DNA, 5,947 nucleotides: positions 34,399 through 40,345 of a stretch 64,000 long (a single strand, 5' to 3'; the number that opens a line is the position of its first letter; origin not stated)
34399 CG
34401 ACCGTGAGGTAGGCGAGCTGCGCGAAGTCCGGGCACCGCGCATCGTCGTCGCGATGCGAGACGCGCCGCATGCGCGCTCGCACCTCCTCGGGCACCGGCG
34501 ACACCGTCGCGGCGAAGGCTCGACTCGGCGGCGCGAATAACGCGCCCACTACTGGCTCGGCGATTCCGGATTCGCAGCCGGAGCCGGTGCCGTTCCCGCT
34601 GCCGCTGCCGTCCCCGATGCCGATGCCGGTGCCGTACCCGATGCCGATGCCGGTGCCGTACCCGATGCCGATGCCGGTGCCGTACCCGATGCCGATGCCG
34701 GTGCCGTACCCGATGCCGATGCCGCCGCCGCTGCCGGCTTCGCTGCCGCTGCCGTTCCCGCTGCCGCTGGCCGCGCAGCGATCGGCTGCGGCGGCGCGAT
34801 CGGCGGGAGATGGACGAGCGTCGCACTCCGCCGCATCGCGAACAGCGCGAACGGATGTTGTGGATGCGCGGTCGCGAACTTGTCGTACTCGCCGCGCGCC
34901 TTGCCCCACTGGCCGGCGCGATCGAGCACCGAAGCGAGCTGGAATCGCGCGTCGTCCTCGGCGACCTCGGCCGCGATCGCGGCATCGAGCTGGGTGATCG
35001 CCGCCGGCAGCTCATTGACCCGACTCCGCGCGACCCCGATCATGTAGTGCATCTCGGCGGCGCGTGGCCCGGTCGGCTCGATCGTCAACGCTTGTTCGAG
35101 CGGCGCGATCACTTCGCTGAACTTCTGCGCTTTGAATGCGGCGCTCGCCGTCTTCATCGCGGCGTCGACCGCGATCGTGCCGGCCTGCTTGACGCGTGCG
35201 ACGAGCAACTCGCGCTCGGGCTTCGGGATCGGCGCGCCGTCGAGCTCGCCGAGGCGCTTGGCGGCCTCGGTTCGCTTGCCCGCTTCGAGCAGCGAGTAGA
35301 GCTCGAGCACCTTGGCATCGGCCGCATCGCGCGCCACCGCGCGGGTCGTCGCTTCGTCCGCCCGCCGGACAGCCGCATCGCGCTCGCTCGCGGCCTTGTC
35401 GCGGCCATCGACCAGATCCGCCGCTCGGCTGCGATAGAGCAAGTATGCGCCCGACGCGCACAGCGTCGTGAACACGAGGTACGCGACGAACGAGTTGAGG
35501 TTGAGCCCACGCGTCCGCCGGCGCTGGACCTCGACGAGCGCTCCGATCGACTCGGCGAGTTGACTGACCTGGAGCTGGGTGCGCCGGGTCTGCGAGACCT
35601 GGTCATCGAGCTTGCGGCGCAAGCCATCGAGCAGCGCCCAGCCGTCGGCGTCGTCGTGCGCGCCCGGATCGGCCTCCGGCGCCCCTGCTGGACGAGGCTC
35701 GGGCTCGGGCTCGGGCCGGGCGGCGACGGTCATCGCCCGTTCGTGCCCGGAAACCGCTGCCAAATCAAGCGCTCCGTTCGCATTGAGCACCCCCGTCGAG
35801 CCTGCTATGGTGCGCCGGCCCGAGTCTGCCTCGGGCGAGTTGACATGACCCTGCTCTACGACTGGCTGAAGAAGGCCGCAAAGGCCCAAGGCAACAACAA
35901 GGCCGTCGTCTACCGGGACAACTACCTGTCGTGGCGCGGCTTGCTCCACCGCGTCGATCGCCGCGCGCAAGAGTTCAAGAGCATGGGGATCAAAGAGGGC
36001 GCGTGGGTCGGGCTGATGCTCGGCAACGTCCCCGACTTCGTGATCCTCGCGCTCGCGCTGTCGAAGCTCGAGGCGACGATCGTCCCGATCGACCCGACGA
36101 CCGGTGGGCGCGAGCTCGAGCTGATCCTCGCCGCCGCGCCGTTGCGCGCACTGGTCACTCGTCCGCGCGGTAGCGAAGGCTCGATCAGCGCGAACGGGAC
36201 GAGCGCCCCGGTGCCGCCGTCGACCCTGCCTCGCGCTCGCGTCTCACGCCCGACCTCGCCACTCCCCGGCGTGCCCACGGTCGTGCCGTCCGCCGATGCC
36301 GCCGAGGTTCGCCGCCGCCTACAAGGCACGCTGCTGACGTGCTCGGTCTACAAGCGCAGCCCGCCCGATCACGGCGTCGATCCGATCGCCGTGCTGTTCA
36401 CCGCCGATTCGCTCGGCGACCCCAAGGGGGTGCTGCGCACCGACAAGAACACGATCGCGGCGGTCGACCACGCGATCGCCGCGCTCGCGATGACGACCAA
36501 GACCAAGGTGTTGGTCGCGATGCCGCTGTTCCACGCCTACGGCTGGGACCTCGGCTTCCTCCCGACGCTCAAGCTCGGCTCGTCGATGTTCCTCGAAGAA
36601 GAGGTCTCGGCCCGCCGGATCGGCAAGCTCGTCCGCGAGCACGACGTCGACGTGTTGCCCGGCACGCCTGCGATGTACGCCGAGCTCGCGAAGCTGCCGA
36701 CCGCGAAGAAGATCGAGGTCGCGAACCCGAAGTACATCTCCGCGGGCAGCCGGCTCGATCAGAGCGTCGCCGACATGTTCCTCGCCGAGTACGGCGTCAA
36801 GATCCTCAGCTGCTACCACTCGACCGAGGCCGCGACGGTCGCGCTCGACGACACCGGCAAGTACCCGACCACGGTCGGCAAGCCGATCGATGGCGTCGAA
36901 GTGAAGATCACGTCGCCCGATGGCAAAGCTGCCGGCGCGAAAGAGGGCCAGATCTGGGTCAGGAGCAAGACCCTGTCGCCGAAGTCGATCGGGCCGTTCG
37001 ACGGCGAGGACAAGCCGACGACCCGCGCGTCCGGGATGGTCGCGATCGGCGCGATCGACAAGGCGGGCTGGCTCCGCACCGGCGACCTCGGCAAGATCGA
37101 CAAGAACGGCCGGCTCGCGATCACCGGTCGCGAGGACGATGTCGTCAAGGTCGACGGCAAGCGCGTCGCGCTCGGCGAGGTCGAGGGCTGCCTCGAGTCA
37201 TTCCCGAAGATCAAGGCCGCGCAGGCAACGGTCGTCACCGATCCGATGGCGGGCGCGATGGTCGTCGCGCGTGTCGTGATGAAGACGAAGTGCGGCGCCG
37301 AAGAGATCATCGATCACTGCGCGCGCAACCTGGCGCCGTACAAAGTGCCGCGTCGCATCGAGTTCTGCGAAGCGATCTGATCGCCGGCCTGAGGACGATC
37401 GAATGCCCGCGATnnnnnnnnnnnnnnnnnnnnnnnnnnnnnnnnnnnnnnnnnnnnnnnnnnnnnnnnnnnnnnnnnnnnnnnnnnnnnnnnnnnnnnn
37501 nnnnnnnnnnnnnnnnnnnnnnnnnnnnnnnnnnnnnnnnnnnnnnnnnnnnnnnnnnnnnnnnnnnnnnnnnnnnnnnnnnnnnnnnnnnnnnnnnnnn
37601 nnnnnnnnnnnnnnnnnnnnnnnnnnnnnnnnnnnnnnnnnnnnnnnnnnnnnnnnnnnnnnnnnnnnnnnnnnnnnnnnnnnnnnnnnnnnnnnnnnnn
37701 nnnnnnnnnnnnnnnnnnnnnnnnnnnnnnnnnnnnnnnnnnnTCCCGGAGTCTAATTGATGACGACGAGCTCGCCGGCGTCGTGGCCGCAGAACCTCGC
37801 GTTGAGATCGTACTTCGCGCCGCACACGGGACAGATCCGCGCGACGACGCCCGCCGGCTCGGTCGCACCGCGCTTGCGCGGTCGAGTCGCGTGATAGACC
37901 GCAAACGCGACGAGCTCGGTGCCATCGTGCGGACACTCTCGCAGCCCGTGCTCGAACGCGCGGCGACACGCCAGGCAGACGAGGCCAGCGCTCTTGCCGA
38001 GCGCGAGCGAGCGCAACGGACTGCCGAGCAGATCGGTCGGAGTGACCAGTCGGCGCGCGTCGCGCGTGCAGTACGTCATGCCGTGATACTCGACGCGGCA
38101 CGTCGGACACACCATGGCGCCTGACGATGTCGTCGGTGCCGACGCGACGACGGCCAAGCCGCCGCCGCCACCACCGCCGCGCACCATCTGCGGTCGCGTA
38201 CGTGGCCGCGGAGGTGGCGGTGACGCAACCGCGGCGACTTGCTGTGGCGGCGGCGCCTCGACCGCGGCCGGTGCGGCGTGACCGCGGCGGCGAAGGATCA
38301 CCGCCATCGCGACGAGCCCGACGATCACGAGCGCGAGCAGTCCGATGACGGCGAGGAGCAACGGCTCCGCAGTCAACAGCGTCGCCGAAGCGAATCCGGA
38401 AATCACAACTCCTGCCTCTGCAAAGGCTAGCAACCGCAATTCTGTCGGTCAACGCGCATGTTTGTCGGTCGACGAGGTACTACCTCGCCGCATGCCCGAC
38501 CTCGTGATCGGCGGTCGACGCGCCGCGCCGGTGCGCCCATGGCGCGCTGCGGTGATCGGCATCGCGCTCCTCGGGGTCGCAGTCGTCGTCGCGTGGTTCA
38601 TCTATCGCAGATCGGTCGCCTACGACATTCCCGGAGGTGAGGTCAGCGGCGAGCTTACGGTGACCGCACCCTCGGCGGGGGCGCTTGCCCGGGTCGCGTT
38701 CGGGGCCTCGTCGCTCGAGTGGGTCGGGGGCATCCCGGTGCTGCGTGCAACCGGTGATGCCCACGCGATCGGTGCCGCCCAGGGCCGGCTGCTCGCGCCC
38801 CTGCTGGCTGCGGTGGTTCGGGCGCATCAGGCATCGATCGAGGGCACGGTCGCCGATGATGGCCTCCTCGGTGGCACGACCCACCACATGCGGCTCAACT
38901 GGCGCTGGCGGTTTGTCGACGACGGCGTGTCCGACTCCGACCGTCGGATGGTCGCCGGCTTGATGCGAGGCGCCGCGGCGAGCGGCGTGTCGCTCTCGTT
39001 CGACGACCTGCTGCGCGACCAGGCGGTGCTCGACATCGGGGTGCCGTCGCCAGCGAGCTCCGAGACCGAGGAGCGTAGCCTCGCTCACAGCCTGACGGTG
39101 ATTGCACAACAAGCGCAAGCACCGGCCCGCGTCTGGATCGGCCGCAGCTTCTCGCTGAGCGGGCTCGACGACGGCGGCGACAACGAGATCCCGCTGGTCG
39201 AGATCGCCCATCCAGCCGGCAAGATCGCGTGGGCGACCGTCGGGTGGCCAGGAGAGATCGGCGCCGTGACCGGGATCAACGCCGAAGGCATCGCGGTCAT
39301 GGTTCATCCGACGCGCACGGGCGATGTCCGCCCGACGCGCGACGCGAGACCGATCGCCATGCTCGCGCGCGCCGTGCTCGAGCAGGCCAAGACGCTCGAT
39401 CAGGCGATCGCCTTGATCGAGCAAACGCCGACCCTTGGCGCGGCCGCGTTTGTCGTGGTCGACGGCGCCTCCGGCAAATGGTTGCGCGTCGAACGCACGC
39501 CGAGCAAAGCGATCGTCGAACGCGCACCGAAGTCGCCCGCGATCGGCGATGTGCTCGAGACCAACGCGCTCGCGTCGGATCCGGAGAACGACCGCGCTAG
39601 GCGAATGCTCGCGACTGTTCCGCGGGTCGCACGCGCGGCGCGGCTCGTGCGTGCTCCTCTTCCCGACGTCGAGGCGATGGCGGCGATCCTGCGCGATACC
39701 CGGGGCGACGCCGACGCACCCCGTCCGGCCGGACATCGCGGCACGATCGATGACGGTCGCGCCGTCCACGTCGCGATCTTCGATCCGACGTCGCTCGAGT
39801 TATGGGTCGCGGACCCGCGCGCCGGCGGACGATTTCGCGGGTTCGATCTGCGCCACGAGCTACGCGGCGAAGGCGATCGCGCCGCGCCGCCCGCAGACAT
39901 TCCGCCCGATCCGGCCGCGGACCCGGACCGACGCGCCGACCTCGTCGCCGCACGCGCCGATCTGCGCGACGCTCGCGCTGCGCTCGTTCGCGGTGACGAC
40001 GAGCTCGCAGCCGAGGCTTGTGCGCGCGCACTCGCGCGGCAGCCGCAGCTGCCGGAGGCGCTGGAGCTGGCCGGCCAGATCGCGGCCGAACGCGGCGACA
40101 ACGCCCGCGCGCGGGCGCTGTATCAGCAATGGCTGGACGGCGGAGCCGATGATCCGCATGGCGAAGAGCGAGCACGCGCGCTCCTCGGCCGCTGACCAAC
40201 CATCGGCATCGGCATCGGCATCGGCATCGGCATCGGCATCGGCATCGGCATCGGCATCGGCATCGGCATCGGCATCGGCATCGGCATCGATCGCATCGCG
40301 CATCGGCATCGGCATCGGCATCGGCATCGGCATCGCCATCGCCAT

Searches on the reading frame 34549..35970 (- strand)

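Call 47: search_protein_families(library=pfam, proteins=[window:34549-35970:-], max_evalue=0.001)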
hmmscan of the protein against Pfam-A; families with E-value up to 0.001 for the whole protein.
window:34549-35970:- (473 aa): 2 families
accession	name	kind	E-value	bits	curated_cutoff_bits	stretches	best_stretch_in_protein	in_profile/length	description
PF13428.12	TPR_14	-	0.00011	23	23.5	0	340-378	2-40/44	Tetratricopeptide repeat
PF13432.12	TPR_16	-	0.00014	22.7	32.7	1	309-373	1-65/65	Tetratricopeptide repeat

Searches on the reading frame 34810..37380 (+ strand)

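Call 47: search_protein_families(library=pfam, proteins=[window:34810-37380:+], max_evalue=0.001)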
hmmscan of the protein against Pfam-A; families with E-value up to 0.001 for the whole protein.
window:34810-37380:+ (856 aa): 2 families
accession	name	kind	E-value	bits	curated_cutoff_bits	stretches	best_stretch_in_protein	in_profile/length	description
PF00501.34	AMP-binding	-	4.9e-51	174.2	29.9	1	354-722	2-379/384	AMP-binding enzyme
PF13193.12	AMP-binding_C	-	2.1e-08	35.4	24.5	1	790-855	1-68/76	AMP-binding enzyme C-terminal domain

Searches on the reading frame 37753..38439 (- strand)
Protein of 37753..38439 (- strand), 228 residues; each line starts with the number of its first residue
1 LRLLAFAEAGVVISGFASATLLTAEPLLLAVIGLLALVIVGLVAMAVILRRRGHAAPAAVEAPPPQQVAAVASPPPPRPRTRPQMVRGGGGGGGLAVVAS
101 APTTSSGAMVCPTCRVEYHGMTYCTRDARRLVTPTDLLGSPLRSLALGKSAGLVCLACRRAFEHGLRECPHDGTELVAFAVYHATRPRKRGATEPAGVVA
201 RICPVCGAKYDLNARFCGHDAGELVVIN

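Call 47: search_protein_families(library=pfam, proteins=[window:37753-38439:-], max_evalue=0.001)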
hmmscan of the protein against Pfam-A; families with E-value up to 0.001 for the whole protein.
window:37753-38439:- (228 aa): 2 families
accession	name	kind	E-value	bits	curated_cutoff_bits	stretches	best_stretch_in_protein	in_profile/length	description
PF12773.13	DZR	-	1.3e-05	25.7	27.3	1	155-218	1-42/45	Double zinc ribbon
PF13240.11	Zn_Ribbon_1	-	0.00012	22.1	25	1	203-219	2-18/23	zinc-ribbon domain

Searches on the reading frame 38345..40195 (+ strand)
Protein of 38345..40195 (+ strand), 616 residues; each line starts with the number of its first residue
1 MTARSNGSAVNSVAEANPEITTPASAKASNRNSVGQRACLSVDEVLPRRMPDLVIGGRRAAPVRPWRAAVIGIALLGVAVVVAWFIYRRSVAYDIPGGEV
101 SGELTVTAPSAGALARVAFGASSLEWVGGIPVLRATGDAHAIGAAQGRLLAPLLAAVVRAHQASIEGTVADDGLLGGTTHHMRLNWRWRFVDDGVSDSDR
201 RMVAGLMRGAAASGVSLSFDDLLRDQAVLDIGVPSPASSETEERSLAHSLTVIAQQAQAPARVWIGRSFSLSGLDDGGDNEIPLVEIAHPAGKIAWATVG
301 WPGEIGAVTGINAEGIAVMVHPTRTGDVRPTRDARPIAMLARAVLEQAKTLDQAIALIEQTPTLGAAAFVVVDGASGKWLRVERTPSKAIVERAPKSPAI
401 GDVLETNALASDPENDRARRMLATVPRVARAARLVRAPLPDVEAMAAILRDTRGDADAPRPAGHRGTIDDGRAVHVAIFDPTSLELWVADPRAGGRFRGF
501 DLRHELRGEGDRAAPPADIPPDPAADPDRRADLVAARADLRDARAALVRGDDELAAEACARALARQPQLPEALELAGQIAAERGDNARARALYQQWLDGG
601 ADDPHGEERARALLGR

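Call 47: search_protein_families(library=pfam, proteins=[window:38345-40195:+], max_evalue=0.001)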
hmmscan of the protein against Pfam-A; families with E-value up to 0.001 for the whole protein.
window:38345-40195:+ (616 aa): 2 families
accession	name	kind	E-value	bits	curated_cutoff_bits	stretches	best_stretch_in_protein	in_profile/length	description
PF03417.21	AAT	-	2.7e-13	50.5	23.2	1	294-487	31-217/225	Acyl-coenzyme A:6-aminopenicillanic acid acyl-transferase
PF13432.12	TPR_16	-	0.00051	20.9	32.7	1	543-604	4-65/65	Tetratricopeptide repeat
